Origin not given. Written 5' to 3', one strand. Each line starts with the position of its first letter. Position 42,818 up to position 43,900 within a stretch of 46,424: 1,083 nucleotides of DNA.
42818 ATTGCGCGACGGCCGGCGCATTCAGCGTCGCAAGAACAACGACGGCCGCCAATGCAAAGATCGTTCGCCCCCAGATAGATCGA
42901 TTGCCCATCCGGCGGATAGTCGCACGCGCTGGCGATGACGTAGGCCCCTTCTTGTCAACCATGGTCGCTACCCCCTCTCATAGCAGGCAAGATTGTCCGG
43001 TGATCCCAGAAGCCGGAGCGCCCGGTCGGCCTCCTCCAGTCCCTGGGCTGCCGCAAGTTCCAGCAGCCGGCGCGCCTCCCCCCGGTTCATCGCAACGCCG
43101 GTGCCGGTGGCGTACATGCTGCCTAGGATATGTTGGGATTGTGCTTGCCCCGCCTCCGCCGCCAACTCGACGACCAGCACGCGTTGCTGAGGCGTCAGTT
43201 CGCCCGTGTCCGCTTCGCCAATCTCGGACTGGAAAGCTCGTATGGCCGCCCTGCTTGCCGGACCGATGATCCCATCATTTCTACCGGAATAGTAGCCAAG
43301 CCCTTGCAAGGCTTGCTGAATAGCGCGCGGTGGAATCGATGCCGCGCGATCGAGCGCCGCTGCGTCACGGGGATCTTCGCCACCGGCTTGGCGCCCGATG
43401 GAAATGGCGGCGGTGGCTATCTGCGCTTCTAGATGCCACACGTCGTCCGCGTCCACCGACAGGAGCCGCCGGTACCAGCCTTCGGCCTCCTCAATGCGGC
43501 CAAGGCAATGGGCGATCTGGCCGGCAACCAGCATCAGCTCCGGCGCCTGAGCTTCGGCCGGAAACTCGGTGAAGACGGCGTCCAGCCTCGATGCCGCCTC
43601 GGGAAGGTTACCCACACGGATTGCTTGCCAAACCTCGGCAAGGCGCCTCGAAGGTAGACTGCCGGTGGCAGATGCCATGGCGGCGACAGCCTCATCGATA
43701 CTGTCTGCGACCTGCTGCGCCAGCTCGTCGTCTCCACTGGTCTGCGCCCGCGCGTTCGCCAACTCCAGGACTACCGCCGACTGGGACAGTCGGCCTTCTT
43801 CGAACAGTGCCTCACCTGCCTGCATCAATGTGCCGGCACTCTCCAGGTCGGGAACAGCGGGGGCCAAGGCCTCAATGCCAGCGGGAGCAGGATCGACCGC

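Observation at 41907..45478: Two-gene module: receptor Ser/Thr kinase translationally coupled to a secreted FGE-sulfatase-fold protein, in a second low-GC island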

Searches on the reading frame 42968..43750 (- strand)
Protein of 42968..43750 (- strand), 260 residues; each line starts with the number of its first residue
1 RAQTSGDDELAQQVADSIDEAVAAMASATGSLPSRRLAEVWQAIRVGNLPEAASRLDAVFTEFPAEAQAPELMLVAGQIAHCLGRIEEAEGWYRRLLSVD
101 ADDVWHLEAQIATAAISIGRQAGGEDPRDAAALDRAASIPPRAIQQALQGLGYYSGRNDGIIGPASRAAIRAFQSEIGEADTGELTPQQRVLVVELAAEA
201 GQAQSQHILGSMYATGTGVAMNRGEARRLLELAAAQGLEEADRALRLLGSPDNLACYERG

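Call 32: search_protein_representatives(protein=window:42968-43750:-)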
Query: 260 residues. Proteins with E-value up to 0.001 (for the whole library): 23798; up to 1e-10: 2541; up to 1e-30: 24. The best 150 are listed.
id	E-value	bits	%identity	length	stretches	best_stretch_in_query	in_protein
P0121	4.3e-157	537.7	100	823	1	1-260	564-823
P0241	8.2e-44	166.9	44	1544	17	189-240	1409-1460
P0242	1.2e-41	159.8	42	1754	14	197-249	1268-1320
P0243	4.3e-41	158.0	34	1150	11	139-197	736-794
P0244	9.9e-41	156.8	36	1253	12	139-186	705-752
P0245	1.2e-40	156.5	41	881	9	98-206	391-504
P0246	7.6e-39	150.6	40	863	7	143-190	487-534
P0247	1.6e-38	149.5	41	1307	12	190-242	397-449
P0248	3.1e-37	145.3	47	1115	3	114-243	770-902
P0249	6.3e-37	144.3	47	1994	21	196-247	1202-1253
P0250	7.8e-37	144.0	41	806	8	113-199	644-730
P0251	5.7e-36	141.2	42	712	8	143-188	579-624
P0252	1.3e-35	140.0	50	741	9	189-245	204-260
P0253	4.0e-35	138.4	37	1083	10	139-192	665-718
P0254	4.3e-35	138.3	39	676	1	7-244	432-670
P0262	1.7e-31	126.5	39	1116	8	117-250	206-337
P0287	1.6e-26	110.3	41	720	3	129-226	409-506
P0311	1.3e-24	104.0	44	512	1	63-245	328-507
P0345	1.2e-22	97.6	41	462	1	89-243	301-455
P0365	6.2e-22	95.2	47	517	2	130-238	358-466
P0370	8.2e-22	94.8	48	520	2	125-238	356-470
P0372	9.1e-22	94.7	42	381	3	131-242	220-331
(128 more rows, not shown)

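Call 33: search_protein_families(library=pfam, proteins=[P0254, P0311, P0345, P0248, P0365, P0370, P0287, P0372, P0262, P0250], max_evalue=0.001)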
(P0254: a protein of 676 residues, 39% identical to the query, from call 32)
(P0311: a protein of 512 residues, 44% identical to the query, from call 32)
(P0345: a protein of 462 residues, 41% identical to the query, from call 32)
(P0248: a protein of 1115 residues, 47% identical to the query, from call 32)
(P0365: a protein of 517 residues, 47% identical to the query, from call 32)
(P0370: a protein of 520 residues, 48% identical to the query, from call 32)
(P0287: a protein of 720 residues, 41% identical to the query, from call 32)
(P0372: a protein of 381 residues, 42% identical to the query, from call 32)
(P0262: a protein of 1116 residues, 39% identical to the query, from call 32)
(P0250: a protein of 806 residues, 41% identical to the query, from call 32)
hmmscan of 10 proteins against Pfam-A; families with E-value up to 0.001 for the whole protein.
P0254 (676 aa): 16 families
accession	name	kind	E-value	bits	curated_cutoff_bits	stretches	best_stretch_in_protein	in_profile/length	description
PF00656.27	Peptidase_C14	-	8.3e-27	94.8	21.4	1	26-258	1-229/233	Caspase domain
PF14559.12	TPR_19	-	4.1e-15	56.3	25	2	340-398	2-60/68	Tetratricopeptide repeat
PF13432.12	TPR_16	-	1.3e-14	54.7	32.7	2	334-397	2-65/65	Tetratricopeptide repeat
PF07719.23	TPR_2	-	2.7e-13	49.3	27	1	365-394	3-32/34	Tetratricopeptide repeat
PF13428.12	TPR_14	-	1.2e-09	38.3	23.5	1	364-404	2-42/44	Tetratricopeptide repeat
PF13414.12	TPR_11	-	1.6e-09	37.7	26.8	1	340-377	5-42/42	TPR repeat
PF00515.34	TPR_1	-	1.7e-08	34.4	27.8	0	364-388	2-26/34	Tetratricopeptide repeat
PF01471.23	PG_binding_1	-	1.3e-07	32.2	23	1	569-615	7-53/57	Putative peptidoglycan binding domain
PF13181.12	TPR_8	-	4e-07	30.1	25.7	0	365-394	3-32/34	Tetratricopeptide repeat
PF23914.1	TPR_CcmH_CycH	-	5.5e-07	30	42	1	352-412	39-99/158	Cytochrome c-type biogenesis protein H TPR domain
PF13371.12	TPR_9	-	8.8e-07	29.3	35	1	343-399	9-65/73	Tetratricopeptide repeat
PF13431.12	TPR_17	-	4.7e-06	26.9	24.4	1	352-383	2-33/34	Tetratricopeptide repeat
PF08238.18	Sel1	-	7.8e-06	26.7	30.7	1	629-663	1-35/36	Sel1 repeat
PF13174.12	TPR_6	-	0.00041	21.3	26.3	0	368-392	5-29/33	Tetratricopeptide repeat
PF12895.13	ANAPC3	-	0.00041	21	27.2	0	343-389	3-49/82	Anaphase-promoting complex, cyclosome, subunit 3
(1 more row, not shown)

P0311 (512 aa): 4 families
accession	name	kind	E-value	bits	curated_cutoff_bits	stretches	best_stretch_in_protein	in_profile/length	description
PF00656.27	Peptidase_C14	-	4.3e-30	105.5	21.4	1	20-243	2-231/233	Caspase domain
PF01471.23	PG_binding_1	-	6e-11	42.8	23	1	405-452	7-54/57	Putative peptidoglycan binding domain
PF08238.18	Sel1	-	2.5e-06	28.3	30.7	1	465-499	1-35/36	Sel1 repeat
PF09374.15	PG_binding_3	-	0.00076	20.1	24.6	0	402-462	2-61/76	Predicted Peptidoglycan domain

P0345 (462 aa): 3 families
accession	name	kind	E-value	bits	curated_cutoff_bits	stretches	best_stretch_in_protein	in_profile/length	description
PF00656.27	Peptidase_C14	-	4.9e-23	82.5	21.4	1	37-262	2-233/233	Caspase domain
PF01471.23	PG_binding_1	-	3.8e-10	40.2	23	1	355-400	7-52/57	Putative peptidoglycan binding domain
PF08238.18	Sel1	-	5.7e-07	30.3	30.7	1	415-449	1-35/36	Sel1 repeat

P0248 (1115 aa): 6 families
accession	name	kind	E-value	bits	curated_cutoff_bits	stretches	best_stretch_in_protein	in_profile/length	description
PF00069.31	Pkinase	-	2.5e-33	116.1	31.7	1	219-446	1-207/263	Protein kinase domain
PF01471.23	PG_binding_1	-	1.7e-27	95.8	23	2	968-1014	6-52/57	Putative peptidoglycan binding domain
PF07714.23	PK_Tyr_Ser-Thr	-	2.5e-20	73.3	23.1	1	220-440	2-208/258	Protein tyrosine and serine/threonine kinase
PF08238.18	Sel1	-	1.2e-17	64.1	30.7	2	862-897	1-36/36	Sel1 repeat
PF08823.16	PG_binding_2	-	1.2e-06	29.2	21.1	0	970-1003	21-54/74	Putative peptidoglycan binding domain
PF03109.22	ABC1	-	9.6e-06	25.4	22.9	1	261-380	101-219/244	ABC1 atypical kinase-like domain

P0365 (517 aa): 3 families
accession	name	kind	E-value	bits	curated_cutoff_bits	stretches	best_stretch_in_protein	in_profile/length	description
PF00656.27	Peptidase_C14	-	1.3e-39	136.7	21.4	1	20-238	2-224/233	Caspase domain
PF08238.18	Sel1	-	1.6e-10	41.6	30.7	2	467-501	1-35/36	Sel1 repeat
PF01471.23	PG_binding_1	-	1e-09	38.9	23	1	372-414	8-50/57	Putative peptidoglycan binding domain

P0370 (520 aa): 3 families
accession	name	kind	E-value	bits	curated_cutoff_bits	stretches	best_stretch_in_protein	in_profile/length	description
PF00656.27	Peptidase_C14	-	4.2e-41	141.6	21.4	1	48-263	2-225/233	Caspase domain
PF01471.23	PG_binding_1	-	2.5e-11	44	23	1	375-421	7-53/57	Putative peptidoglycan binding domain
PF08238.18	Sel1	-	8.8e-11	42.4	30.7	2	436-470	2-36/36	Sel1 repeat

P0287 (720 aa): 7 families
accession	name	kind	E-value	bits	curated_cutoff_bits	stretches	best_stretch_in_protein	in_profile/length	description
PF00069.31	Pkinase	-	3.9e-27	95.7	31.7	1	24-243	1-196/263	Protein kinase domain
PF08238.18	Sel1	-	1.8e-13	50.9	30.7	0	485-515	3-33/36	Sel1 repeat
PF07714.23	PK_Tyr_Ser-Thr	-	7.8e-12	45.5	23.1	1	83-235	46-195/258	Protein tyrosine and serine/threonine kinase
PF03109.22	ABC1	-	4.1e-09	36.4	22.9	1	85-195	110-218/244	ABC1 atypical kinase-like domain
PF01471.23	PG_binding_1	-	1.6e-08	35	23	1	581-626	7-52/57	Putative peptidoglycan binding domain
PF01636.29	APH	-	4.9e-06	26.9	23.2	0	161-190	166-196/239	Phosphotransferase enzyme family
PF06293.20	Kdo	-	0.00062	19.7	21.3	0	83-188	56-166/207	Lipopolysaccharide kinase (Kdo/WaaP) family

P0372 (381 aa): 2 families
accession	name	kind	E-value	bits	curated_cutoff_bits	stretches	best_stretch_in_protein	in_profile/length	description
PF08238.18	Sel1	-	1.5e-28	98.6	30.7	3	328-363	1-36/36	Sel1 repeat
PF01471.23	PG_binding_1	-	1.1e-08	35.5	23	1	231-275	6-50/57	Putative peptidoglycan binding domain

P0262 (1116 aa): 1 family
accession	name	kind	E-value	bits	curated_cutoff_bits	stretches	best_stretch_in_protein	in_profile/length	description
PF08238.18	Sel1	-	1.5e-96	313.9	30.7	11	74-109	1-36/36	Sel1 repeat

P0250 (806 aa): 7 families
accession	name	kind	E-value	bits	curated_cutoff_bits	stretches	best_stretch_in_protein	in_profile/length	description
PF01471.23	PG_binding_1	-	1.3e-123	403.6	23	8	214-267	4-57/57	Putative peptidoglycan binding domain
PF08823.16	PG_binding_2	-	2.9e-36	124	21.1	1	671-710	17-56/74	Putative peptidoglycan binding domain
PF09374.15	PG_binding_3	-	2e-14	53.9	24.6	0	144-164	14-36/76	Predicted Peptidoglycan domain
PF00023.36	Ank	-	1.3e-06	28.8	21.1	0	13-40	5-32/33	Ankyrin repeat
PF12796.13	Ank_2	-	1.5e-06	29.1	27.3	1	13-69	32-86/90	Ankyrin repeats (3 copies)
PF13637.12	Ank_4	-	5.9e-05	23.7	22.7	1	14-62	1-49/50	Ankyrin repeats (many copies)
PF24862.1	SUS_EPBD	-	8.8e-05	23.3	27.7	0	289-317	57-85/88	Sucrose synthase EPBD domain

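Call 34: find_encoding_contigs(protein=P0254, flank=6000, max_places=3)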
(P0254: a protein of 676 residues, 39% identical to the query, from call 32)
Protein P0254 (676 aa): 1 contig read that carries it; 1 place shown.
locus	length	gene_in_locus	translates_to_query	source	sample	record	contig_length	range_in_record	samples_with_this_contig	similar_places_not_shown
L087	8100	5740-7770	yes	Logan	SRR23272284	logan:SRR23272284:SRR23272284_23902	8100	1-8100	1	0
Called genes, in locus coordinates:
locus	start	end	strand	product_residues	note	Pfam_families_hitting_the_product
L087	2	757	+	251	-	?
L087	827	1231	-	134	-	PF05099:TerB (weak)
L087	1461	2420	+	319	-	PF03547:Mem_trans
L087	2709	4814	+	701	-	PF00512:HisKA, PF02518:HATPase_c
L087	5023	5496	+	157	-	PF01575:MaoC_dehydratas, PF13452:FAS1_DH_region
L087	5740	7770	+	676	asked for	PF00656:Peptidase_C14, PF07719:TPR_2 (faint), PF13414:TPR_11 (weak), PF13432:TPR_16, PF14559:TPR_19, PF23914:TPR_CcmH_CycH (weak), PF13432:TPR_16 (weak), PF01471:PG_binding_1 (weak), +6 more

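Call 35: find_encoding_contigs(protein=P0248, flank=6000, max_places=3)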
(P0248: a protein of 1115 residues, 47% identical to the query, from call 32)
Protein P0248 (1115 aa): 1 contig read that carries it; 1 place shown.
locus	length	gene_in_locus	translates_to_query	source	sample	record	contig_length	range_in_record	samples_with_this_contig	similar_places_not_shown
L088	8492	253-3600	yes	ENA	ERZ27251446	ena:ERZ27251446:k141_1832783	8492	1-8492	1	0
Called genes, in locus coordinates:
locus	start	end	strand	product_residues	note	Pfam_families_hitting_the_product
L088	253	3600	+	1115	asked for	PF00069:Pkinase, PF03109:ABC1 (weak), PF07714:PK_Tyr_Ser-Thr, PF01471:PG_binding_1, PF08823:PG_binding_2 (faint), PF08238:Sel1 (faint), PF01471:PG_binding_1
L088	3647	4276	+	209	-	-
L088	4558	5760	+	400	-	PF01058:Oxidored_q6, PF14720:NiFe_hyd_SSU_C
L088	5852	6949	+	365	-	PF13187:Fer4_9 (faint), PF12838:Fer4_7, PF13237:Fer4_10 (weak), PF13247:Fer4_11, PF12838:Fer4_7 (weak), PF00037:Fer4 (weak), PF12797:Fer4_2 (weak), PF12837:Fer4_6 (weak)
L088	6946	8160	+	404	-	PF03916:NrfD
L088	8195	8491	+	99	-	?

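Call 49: find_encoding_contigs(protein=P0365, flank=5000, max_places=3)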
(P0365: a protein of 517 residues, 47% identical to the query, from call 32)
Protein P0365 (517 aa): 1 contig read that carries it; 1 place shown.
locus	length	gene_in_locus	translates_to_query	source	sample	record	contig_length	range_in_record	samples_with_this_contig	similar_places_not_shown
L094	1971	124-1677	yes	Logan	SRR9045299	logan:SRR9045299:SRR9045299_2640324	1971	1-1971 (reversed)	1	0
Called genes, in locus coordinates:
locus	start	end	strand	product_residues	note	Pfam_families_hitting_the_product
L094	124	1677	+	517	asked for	PF00656:Peptidase_C14, PF01471:PG_binding_1, PF08238:Sel1 (faint)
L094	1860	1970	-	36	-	?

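Call 50: find_encoding_contigs(protein=P0345, flank=5000, max_places=3)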
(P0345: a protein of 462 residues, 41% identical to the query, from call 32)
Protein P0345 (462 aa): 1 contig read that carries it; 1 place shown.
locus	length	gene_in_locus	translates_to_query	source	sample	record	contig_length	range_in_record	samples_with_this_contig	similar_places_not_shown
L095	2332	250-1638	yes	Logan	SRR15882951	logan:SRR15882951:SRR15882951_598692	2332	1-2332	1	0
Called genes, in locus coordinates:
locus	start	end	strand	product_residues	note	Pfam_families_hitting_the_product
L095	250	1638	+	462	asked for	PF00656:Peptidase_C14, PF01471:PG_binding_1, PF08238:Sel1 (weak)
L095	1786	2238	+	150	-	-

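Call 51: find_encoding_contigs(protein=P0287, flank=5000, max_places=3)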
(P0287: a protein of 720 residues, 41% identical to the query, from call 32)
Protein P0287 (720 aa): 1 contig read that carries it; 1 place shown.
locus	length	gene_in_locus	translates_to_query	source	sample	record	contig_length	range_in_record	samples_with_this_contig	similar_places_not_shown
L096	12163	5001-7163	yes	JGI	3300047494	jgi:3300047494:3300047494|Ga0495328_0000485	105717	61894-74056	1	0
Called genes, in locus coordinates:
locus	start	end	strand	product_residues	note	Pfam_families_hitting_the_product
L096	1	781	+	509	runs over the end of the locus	PF01391:Collagen, PF13884:Peptidase_S74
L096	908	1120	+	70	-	-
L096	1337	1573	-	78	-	-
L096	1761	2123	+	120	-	PF13340:DUF4096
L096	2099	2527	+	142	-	PF01609:DDE_Tnp_1, PF13612:DDE_Tnp_1_3 (weak)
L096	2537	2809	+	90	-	PF01381:HTH_3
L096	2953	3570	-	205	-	-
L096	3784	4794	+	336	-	-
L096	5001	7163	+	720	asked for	PF00069:Pkinase, PF01636:APH (faint), PF03109:ABC1, PF07714:PK_Tyr_Ser-Thr, PF08238:Sel1 (faint), PF01471:PG_binding_1 (weak)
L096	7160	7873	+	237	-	-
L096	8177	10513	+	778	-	PF00498:FHA, PF16697:Yop-YscD_cpl, PF00005:ABC_tran, PF02463:SMC_N (faint), PF13304:AAA_21 (faint), PF01061:ABC2_membrane, PF12698:ABC2_membrane_3 (weak)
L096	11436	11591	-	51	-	-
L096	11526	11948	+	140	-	-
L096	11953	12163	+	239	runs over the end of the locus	-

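Call 101: predict_structure(alignment_id=A4)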
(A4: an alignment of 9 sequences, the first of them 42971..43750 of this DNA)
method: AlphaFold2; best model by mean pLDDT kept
length: 260 residues; sequences in the alignment: 9
mean_pLDDT: 85.2   pTM: 0.54
mean pLDDT of the five models: 85.2, 85.1, 84.5, 82.6, 82.6
residues with pLDDT >= 90: 105; 70-90: 124; 50-70: 29; < 50: 2
segments of 3 or more residues with pLDDT < 50: none
pLDDT, mean of each block of 10 residues (from residue 1): 73 79 79 86 86 86 72 86 83 83 79 78 63 91 97 96 97 93 95 95 96 92 88 96 89 58
secondary structure, 60 per line:
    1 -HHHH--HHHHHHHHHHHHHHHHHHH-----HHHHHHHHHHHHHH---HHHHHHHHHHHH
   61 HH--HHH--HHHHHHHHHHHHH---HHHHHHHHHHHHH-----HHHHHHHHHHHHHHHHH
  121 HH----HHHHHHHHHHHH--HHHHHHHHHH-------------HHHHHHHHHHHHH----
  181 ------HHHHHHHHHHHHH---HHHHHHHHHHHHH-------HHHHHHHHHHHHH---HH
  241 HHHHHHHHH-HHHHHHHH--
elements in order: H2-5 H8-26 H32-45 H49-62 H70-82 H86-98 H104-122 H127-138 H141-150 H164-176 H187-199 H203-215 H223-235 H239-249 H251-258

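Call 105: fold_search(model_id=the predicted structure, library=pdb)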
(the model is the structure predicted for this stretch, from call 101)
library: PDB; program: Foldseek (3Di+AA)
matches with E <= 10: 1166; with E <= 0.001: 0
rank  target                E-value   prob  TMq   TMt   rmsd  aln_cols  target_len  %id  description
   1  6ork_A                3.9e-03  1.00  0.25  0.26  17.9       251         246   18  Crystal structure of Sel1 repeat protein from Oxalobacter formigenes (released 2020-05-06)
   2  8d9x_A                4.7e-03  1.00  0.24  0.29  13.6       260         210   22  Cryo-EM structure of human DELE1 in oligomeric form (released 2023-06-14)
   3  6ok3_A                4.7e-03  1.00  0.29  0.16  18.4       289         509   21  Crystal structure of Sel1 repeat protein from Oxalobacter formigenes (released 2020-04-15)
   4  6onw_B                4.7e-03  1.00  0.24  0.19  18.3       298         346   20  Crystal structure of Sel1 repeat protein from Oxalobacter formigenes (released 2020-04-29)
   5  6ok3_B                6.7e-03  1.00  0.29  0.16  17.8       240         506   23  Crystal structure of Sel1 repeat protein from Oxalobacter formigenes (released 2020-04-15)
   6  6deh_A                7.0e-03  1.00  0.29  0.24  17.8       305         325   17  Structure of LpnE Effector Protein from Legionella pneumophila (sp. Philadelphia) (released 2018-12-19)
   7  8sxq_A                9.5e-03  1.00  0.29  0.22  17.4       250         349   18  Crystal structure of Sel-1 repeat protein LceB from Legionella pneumophila (released 2024-01-24)
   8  8sxq_B                1.1e-02  1.00  0.24  0.19  16.5       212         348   17  Crystal structure of Sel-1 repeat protein LceB from Legionella pneumophila (released 2024-01-24)
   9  7ula_B                1.5e-02  0.99  0.28  0.24  19.2       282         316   15  Structure of the Pseudomonas putida AlgKX modification and secretion complex (released 2022-12-14)
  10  6onw_A                1.7e-02  0.98  0.24  0.19  17.5       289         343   20  Crystal structure of Sel1 repeat protein from Oxalobacter formigenes (released 2020-04-29)
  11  6ork_B                2.6e-02  0.99  0.25  0.26  15.8       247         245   18  Crystal structure of Sel1 repeat protein from Oxalobacter formigenes (released 2020-05-06)
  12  8chy                  2.7e-02  0.98  0.25  0.24  19.1       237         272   18  Crystal structure of an 8-repeat consensus TPR superhelix with Zinc. (released 2024-02-21)
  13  3vty_C                2.8e-02  1.00  0.29  0.40  16.7       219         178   15  Crystal structure of MamA (released 2012-10-31)
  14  4xi0_D                2.8e-02  1.00  0.28  0.39  16.6       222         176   13  MamA 41-end from Desulfovibrio magneticus RS-1 (released 2015-08-19)
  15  8sxq_C                3.0e-02  0.98  0.26  0.20  17.6       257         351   20  Crystal structure of Sel-1 repeat protein LceB from Legionella pneumophila (released 2024-01-24)
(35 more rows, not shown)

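Call 109: search_dna_similar(query=window:42971-43750:-, collection=plasmids, mode=protein, max_rows=20, max_evalue=1e-8)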
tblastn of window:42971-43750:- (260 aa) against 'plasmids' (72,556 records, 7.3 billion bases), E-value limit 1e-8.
No match.
